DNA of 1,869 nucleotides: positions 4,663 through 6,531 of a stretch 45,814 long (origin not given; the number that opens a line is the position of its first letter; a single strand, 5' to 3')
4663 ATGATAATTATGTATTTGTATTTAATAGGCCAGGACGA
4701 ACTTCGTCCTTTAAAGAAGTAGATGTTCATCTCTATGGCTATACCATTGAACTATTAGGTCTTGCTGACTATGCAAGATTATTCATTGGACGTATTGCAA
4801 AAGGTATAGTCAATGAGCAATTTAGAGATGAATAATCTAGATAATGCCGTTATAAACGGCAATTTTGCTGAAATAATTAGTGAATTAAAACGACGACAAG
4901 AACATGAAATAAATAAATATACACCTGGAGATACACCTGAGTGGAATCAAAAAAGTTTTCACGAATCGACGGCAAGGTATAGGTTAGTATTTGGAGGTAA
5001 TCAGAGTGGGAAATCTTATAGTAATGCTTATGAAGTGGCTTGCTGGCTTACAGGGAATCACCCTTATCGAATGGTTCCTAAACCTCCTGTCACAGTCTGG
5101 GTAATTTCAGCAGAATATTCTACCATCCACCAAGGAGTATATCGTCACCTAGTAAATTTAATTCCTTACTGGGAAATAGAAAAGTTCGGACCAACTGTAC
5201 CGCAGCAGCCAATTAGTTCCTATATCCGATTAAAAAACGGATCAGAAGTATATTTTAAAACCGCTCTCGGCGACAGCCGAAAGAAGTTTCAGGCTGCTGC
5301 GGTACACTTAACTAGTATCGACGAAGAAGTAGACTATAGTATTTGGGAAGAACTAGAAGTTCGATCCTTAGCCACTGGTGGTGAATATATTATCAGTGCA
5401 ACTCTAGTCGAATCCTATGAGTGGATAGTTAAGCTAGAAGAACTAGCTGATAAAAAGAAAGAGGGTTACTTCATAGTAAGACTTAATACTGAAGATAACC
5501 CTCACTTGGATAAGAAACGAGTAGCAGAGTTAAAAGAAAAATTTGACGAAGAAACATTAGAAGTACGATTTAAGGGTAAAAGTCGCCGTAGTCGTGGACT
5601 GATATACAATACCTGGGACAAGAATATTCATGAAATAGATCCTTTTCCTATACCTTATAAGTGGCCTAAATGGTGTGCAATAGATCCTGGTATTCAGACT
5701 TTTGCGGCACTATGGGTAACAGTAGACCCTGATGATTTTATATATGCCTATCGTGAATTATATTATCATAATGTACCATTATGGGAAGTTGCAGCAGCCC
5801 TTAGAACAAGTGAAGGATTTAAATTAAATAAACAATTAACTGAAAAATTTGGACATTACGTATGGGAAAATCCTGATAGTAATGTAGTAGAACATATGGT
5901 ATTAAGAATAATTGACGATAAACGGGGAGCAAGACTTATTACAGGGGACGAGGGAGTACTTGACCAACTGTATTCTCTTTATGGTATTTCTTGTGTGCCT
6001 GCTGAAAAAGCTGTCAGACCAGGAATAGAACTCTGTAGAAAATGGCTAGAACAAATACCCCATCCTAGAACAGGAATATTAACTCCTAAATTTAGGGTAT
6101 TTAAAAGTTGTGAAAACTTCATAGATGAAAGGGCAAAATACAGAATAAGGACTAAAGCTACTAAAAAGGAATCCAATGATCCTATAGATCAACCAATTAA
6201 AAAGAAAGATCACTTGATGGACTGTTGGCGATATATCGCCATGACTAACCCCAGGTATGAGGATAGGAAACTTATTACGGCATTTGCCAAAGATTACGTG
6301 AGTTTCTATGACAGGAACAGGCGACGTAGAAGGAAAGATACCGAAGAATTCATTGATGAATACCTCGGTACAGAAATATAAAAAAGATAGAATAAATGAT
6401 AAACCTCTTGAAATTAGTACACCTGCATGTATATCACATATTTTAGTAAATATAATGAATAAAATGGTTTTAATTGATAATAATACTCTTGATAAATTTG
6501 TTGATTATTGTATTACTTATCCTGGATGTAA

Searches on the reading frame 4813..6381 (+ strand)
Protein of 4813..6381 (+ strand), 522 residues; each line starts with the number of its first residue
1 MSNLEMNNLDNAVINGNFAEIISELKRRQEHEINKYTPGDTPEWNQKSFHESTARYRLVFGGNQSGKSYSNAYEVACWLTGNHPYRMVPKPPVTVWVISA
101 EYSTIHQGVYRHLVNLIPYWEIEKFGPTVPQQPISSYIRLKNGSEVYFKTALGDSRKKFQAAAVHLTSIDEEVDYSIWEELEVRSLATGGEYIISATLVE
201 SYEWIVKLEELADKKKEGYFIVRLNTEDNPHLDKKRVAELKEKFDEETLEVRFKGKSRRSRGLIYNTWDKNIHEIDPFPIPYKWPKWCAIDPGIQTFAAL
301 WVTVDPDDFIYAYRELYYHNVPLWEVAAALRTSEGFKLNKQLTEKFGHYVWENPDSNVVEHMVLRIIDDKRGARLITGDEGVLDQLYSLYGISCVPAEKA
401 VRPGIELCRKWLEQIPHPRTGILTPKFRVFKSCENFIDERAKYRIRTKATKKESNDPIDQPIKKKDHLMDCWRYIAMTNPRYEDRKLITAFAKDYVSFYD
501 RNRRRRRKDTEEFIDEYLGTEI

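Call 16: search_dna_similar(query=window:4813-6381:+, collection=phages, mode=protein, max_rows=15)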
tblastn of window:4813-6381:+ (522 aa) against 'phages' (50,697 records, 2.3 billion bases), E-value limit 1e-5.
Records with a match: 403; places in all: 405; records where one place covers at least 80% of the query: 339.
Best place of each record, by identity: <60% 403.
By first word of the organism name: Pseudomonas 107; Escherichia 100; Salmonella 92; Arthrobacter 13; Caudoviricetes 11; Aeromonas 11; Proteus 9; Enterobacteria 9; Cronobacter 6; Ralstonia 5; and 23 more.
By host as written in the record: Escherichia coli 61; Pseudomonas aeruginosa 39; - 34; Salmonella enterica subsp. enterica serovar Typhimurium 21; Salmonella sp. 17; Pseudomonas aeruginosa PAO1 16; Salmonella enterica 11; Aeromonas hydrophila 9; and 115 more.
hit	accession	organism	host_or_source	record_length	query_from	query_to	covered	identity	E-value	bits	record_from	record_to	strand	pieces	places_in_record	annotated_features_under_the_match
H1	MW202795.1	Caudoviricetes sp.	Manatee Spring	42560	29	521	94%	24.2%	5e-14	81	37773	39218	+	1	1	large terminase protein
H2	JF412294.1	EBPR podovirus 1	-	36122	18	479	89%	25.5%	5e-18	94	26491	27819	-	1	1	gp39: TerL | gp40: TerS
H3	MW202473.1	Caudoviricetes sp.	Manatee Spring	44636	49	479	83%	26.8%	1e-22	108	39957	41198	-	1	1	large terminase protein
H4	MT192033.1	Chlorobiaceae phage CV-1-33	Chlorobiaceae bacterium strain GSB-B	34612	17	481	89%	24.8%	1e-18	96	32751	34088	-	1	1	hypothetical protein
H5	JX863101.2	Pseudomonas phage UFV-P2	Pseudomonas fluorescens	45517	21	494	91%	24.0%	1e-15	86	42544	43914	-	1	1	terminase large subunit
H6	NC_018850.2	Pseudomonas phage UFV-P2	Pseudomonas fluorescens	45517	21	494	91%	24.0%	1e-15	86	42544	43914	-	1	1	terminase large subunit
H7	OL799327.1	Aeromonas phage BUCT695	Aeromonas veronii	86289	1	459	88%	24.5%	9e-16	87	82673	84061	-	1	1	terminase large subunit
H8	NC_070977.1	Aeromonas phage BUCT695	Aeromonas veronii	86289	1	459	88%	24.5%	9e-16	87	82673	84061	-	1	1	terminase large subunit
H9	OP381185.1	Megaira polyxenophila phage MAnkyphage_25.80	Candidatus Megaira polyxenophila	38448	22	477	87%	24.4%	3e-12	76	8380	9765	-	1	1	terminase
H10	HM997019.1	Salmonella phage 7-11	Salmonella enterica subsp. enterica ...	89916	1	459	88%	24.0%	8e-14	81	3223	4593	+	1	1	terminase large subunit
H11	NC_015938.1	Salmonella phage 7-11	Salmonella enterica subsp. enterica ...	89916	1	459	88%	24.0%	8e-14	81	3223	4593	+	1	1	terminase large subunit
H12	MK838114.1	Aeromonas phage LAh_8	Aeromonas hydrophila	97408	46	478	83%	25.3%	3e-16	88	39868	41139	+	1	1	putative terminase large subunit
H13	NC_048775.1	Aeromonas phage LAh_8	Aeromonas hydrophila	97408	46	478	83%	25.3%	3e-16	88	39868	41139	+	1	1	putative terminase large subunit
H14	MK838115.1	Aeromonas phage LAh_9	Aeromonas hydrophila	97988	46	478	83%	25.3%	3e-16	88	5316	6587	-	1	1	putative terminase large subunit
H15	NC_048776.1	Aeromonas phage LAh_9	Aeromonas hydrophila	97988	46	478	83%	25.3%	3e-16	88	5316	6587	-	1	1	putative terminase large subunit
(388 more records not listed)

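Call 18: find_related_loci(query=window:4813-6381:+, collection=viral_contigs, flank=10000)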
Query window:4813-6381:+ (522 aa) in viral_contigs; peptide patterns used: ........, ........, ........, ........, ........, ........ (x = any residue, [..] = any of these).
3 stretches matched a pattern; 1 encode a relative of the query (tblastn E <= 1e-3); 1 distinct loci.
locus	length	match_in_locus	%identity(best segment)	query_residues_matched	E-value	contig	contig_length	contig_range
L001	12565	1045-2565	49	22-521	6e-161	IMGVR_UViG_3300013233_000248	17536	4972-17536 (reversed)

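Call 23: find_related_loci(query=window:4813-6381:+, collection=metagenome_contigs, flank=10000)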
Query window:4813-6381:+ (522 aa) in metagenome_contigs; peptide patterns used: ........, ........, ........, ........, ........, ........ (x = any residue, [..] = any of these).
314 stretches matched a pattern; 1 encode a relative of the query (tblastn E <= 1e-3); 1 distinct loci.
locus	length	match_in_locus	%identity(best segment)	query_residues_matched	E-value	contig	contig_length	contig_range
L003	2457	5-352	47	385-509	2e-29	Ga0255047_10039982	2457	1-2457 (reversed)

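Call 36: find_homologous_proteins(query=window:4813-6381:+, max_evalue=1e-30)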
Query window:4813-6381:+ (522 aa): 101 proteins with E <= 1e-30 among 8000 candidates.
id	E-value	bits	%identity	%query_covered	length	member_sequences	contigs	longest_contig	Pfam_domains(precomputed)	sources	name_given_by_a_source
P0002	0.0e+0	1215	100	99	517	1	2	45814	PF04466.20,PF03237.22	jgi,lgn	-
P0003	1.7e-269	913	75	99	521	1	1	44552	PF03237.22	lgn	-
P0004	4.1e-196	671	57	96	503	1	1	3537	PF03237.22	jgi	jgi:phage terminase large subunit-like protein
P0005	4.1e-190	651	57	96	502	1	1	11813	PF03237.22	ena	-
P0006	6.6e-188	644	61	88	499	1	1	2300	PF03237.22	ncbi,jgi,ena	-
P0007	1.9e-180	619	55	96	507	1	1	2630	PF03237.22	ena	-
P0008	6.3e-180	617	57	90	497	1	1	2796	PF03237.22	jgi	jgi:hypothetical protein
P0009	2.3e-179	616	54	98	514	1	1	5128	PF03237.22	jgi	jgi:hypothetical protein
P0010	3.3e-179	615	59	90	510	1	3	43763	PF04466.20,PF03237.22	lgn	-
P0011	7.7e-178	611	54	96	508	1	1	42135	PF03237.22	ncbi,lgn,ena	-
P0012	1.6e-176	606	54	96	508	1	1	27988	PF03237.22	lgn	-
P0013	3.7e-176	605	54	96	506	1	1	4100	PF03237.22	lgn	-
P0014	1.4e-175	603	57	89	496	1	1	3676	PF03237.22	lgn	-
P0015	4.3e-175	601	56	89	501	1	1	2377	PF03237.22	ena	-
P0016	1.3e-174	600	52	97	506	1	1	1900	PF03237.22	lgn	-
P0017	1.2e-172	593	54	96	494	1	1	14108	PF03237.22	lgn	-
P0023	2.2e-167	576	55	90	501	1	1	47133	-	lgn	-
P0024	2.2e-167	576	52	97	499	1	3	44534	PF03237.22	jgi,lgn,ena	-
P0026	1.3e-163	564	50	96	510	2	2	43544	PF03237.22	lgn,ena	-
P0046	1.5e-143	497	46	97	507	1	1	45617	PF03237.22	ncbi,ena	-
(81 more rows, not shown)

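Call 37: find_encoding_contigs(protein=P0003, flank=10000, max_places=3)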
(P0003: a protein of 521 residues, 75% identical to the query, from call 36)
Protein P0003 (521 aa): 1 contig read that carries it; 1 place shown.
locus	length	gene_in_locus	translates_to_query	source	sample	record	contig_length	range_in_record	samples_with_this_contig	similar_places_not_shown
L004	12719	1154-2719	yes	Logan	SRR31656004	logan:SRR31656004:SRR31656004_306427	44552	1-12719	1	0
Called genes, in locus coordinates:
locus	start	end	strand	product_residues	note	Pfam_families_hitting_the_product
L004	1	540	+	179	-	?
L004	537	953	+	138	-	-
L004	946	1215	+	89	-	-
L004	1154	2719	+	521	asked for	PF03237:Terminase_6N (weak)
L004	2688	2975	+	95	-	-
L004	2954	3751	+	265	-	-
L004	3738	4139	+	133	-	-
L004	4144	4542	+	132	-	-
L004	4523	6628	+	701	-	PF16510:P22_portal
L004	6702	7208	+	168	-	-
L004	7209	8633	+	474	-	-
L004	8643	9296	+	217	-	-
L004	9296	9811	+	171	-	-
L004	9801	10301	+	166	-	-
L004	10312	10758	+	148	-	-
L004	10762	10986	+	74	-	-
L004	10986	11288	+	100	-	-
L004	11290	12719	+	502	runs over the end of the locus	-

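Call 38: find_encoding_contigs(protein=P0010, flank=10000, max_places=3)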
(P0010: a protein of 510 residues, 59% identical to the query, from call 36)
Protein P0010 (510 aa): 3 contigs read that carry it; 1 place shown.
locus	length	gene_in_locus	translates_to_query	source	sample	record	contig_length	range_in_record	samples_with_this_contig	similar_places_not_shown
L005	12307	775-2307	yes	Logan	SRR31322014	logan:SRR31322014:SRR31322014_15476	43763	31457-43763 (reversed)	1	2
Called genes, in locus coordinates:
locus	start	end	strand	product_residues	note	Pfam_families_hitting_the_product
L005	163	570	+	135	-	-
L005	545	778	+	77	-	-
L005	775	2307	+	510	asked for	PF04466:Terminase_3, PF03237:Terminase_6N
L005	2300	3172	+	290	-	-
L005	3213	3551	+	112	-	-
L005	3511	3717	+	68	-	-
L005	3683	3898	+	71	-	-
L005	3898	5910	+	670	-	PF16510:P22_portal, PF23899:SU10_portal (weak)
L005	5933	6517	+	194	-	-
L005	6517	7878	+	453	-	-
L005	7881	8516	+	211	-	-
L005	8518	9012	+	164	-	-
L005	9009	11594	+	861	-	-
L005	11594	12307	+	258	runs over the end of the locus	-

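Call 49: find_encoding_contigs(protein=P0011, flank=8000, max_places=2)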
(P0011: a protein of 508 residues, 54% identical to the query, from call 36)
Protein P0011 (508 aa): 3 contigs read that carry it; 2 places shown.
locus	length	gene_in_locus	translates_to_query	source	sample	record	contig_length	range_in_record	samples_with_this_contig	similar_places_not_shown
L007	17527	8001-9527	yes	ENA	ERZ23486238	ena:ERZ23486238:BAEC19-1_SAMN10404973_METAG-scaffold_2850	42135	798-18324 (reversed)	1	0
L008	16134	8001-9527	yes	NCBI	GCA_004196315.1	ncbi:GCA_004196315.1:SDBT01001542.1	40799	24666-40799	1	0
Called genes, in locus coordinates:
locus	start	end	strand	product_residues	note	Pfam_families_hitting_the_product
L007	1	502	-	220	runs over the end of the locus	-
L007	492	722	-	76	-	-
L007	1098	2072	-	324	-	PF02195:ParB_N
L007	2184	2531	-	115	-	-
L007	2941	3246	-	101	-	-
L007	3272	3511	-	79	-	-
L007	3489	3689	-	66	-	-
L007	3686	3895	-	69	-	-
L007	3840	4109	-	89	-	-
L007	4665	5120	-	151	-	-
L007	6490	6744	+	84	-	-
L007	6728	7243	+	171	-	-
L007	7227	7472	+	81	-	-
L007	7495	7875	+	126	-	-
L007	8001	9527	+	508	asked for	PF03237:Terminase_6N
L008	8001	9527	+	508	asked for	PF03237:Terminase_6N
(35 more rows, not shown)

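Call 50: find_encoding_contigs(protein=P0023, flank=8000, max_places=2)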
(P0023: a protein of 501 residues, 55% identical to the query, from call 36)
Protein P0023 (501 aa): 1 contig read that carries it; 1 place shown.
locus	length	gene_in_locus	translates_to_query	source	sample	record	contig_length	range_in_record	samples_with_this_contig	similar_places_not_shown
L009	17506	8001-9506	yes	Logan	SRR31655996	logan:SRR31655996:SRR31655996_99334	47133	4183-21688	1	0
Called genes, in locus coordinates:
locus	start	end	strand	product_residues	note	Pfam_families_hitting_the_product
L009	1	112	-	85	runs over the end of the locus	-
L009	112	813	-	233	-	-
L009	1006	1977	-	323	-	PF02195:ParB_N (weak)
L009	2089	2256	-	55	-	-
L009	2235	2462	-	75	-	-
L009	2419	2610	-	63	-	-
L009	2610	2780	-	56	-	-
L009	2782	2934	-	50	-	-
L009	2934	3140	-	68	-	-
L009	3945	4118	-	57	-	-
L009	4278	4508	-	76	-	-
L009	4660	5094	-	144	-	-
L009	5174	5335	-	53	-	-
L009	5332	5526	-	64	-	-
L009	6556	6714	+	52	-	-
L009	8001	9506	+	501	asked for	-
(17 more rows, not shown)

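Call 51: find_encoding_contigs(protein=P0024, flank=8000, max_places=3)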
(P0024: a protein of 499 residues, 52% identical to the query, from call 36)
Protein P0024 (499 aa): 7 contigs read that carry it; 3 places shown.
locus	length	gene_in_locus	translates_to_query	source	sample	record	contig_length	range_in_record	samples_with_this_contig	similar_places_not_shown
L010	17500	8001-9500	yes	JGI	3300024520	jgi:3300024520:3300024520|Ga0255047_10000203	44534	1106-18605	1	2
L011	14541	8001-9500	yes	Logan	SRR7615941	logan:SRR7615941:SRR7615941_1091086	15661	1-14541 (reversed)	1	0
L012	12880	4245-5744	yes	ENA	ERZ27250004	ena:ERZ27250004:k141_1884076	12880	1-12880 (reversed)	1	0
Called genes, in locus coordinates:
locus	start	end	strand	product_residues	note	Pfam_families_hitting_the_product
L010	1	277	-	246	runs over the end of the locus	PF01555:N6_N4_Mtase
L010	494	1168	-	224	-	-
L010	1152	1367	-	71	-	-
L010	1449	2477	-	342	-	-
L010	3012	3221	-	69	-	-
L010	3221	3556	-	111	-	-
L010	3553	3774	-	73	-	-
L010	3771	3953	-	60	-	-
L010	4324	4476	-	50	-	-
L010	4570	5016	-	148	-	-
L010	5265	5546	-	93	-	-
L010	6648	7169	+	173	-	PF13469:Sulfotransfer_3 (faint)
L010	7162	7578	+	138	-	-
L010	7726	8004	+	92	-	-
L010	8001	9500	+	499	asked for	PF03237:Terminase_6N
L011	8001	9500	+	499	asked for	PF03237:Terminase_6N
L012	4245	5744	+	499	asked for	PF03237:Terminase_6N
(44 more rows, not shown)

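Call 58: find_related_loci(query=A2, collection=viral_contigs, flank=8000)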
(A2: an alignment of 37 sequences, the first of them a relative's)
Query A2 (517 aa) in viral_contigs; peptide patterns used: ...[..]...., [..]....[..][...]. (x = any residue, [..] = any of these).
600 stretches matched a pattern (row limit reached: there are more); 497 encode a relative of the query (tblastn E <= 1e-3); the best 80 are kept; 80 distinct loci.
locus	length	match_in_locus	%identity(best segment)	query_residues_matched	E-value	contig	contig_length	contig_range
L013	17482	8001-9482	52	10-516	4e-171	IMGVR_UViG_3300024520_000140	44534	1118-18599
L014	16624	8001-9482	52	10-516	3e-171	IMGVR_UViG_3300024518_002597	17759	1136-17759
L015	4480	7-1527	45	12-514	1e-147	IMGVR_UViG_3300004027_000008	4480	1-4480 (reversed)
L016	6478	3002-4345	41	16-471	2e-103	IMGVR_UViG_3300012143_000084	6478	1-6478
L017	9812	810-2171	41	16-479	3e-102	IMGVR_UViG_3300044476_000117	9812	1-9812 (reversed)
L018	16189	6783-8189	37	4-471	1e-92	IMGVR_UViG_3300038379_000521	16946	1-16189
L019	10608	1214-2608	39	4-477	7e-91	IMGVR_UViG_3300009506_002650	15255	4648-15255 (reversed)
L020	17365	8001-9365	35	19-477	2e-84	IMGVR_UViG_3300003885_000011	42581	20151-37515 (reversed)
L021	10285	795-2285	35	16-472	5e-84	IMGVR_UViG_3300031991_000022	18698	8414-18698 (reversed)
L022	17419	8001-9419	35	5-478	2e-83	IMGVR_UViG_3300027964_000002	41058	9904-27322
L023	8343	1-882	44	215-516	5e-77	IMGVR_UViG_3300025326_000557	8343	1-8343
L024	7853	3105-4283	28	42-469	2e-41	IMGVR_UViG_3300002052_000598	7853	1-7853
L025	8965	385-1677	27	21-475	3e-41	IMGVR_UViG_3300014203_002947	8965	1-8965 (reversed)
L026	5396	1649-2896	28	20-470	3e-40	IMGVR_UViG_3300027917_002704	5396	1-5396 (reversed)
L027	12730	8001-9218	29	44-477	8e-40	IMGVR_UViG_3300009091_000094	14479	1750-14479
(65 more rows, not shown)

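Call 61: find_encoding_contigs(protein=P0005, flank=8000, max_places=2)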
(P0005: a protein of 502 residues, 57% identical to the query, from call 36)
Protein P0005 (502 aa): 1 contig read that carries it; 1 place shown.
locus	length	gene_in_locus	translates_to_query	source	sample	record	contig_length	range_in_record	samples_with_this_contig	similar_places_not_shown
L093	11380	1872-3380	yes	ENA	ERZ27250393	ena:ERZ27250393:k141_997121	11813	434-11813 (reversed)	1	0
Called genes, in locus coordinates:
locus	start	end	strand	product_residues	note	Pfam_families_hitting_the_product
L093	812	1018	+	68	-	-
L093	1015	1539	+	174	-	-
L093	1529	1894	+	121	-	-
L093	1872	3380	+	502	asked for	PF03237:Terminase_6N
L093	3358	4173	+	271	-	-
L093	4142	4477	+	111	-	-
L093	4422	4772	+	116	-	-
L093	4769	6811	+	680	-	PF16510:P22_portal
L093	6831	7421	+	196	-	-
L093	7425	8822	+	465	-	-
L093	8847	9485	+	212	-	-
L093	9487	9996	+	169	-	-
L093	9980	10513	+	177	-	-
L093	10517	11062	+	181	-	-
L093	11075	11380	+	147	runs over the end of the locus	-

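Call 62: find_encoding_contigs(protein=P0017, flank=8000, max_places=2)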
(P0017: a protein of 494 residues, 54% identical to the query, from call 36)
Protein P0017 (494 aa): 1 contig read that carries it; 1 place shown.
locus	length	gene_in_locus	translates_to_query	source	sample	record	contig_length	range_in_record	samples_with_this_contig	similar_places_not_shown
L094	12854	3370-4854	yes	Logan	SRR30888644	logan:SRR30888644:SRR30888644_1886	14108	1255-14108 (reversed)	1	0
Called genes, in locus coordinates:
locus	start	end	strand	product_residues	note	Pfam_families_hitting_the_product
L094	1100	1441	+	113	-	-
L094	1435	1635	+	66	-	-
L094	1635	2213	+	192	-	-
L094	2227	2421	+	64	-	-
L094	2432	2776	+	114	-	-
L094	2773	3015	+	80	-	-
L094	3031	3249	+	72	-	-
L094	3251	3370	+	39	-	-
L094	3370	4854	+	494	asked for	PF03237:Terminase_6N (weak)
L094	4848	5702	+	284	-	-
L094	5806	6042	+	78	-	-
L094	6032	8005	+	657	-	PF16510:P22_portal, PF23899:SU10_portal (faint)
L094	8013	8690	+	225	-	-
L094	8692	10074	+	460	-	-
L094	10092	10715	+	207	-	-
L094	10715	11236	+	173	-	-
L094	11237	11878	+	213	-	-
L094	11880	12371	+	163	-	-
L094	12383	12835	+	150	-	-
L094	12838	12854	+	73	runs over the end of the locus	-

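Call 63: find_encoding_contigs(protein=P0026, flank=8000, max_places=2)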
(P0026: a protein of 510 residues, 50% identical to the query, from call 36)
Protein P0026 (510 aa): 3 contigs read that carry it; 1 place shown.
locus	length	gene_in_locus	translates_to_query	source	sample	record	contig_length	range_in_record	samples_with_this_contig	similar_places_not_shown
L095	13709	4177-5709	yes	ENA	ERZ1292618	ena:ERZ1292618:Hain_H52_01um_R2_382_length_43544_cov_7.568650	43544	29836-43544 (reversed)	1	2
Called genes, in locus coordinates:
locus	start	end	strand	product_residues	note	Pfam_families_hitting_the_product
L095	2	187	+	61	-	?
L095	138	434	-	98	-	PF22253:DUF6948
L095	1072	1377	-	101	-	-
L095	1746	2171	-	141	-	-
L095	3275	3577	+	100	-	-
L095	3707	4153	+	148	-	-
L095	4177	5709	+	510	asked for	PF03237:Terminase_6N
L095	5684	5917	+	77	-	-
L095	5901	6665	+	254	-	-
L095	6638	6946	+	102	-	-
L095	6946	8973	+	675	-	PF23899:SU10_portal (weak), PF16510:P22_portal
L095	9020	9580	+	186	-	-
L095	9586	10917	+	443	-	-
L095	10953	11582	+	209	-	-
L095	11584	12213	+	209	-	-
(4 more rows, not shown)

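Call 102: find_encoding_contigs(protein=P0046, flank=8000, max_places=2)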
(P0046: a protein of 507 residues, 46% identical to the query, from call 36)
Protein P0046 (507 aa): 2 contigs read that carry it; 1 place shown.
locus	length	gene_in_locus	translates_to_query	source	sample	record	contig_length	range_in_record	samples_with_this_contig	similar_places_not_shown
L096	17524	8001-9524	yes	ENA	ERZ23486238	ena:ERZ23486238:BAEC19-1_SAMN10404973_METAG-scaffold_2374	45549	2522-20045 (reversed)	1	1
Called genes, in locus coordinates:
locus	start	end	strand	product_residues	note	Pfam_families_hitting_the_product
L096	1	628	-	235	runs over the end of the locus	-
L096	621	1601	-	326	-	PF02195:ParB_N, PF17762:HTH_ParB (weak)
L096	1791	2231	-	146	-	-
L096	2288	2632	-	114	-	-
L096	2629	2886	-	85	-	-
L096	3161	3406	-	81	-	-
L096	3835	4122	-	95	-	-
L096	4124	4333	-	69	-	-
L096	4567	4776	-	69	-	-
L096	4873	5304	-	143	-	-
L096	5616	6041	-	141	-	-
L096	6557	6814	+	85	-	-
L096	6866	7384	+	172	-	-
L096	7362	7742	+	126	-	-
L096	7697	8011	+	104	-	-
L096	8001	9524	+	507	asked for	PF03237:Terminase_6N (weak)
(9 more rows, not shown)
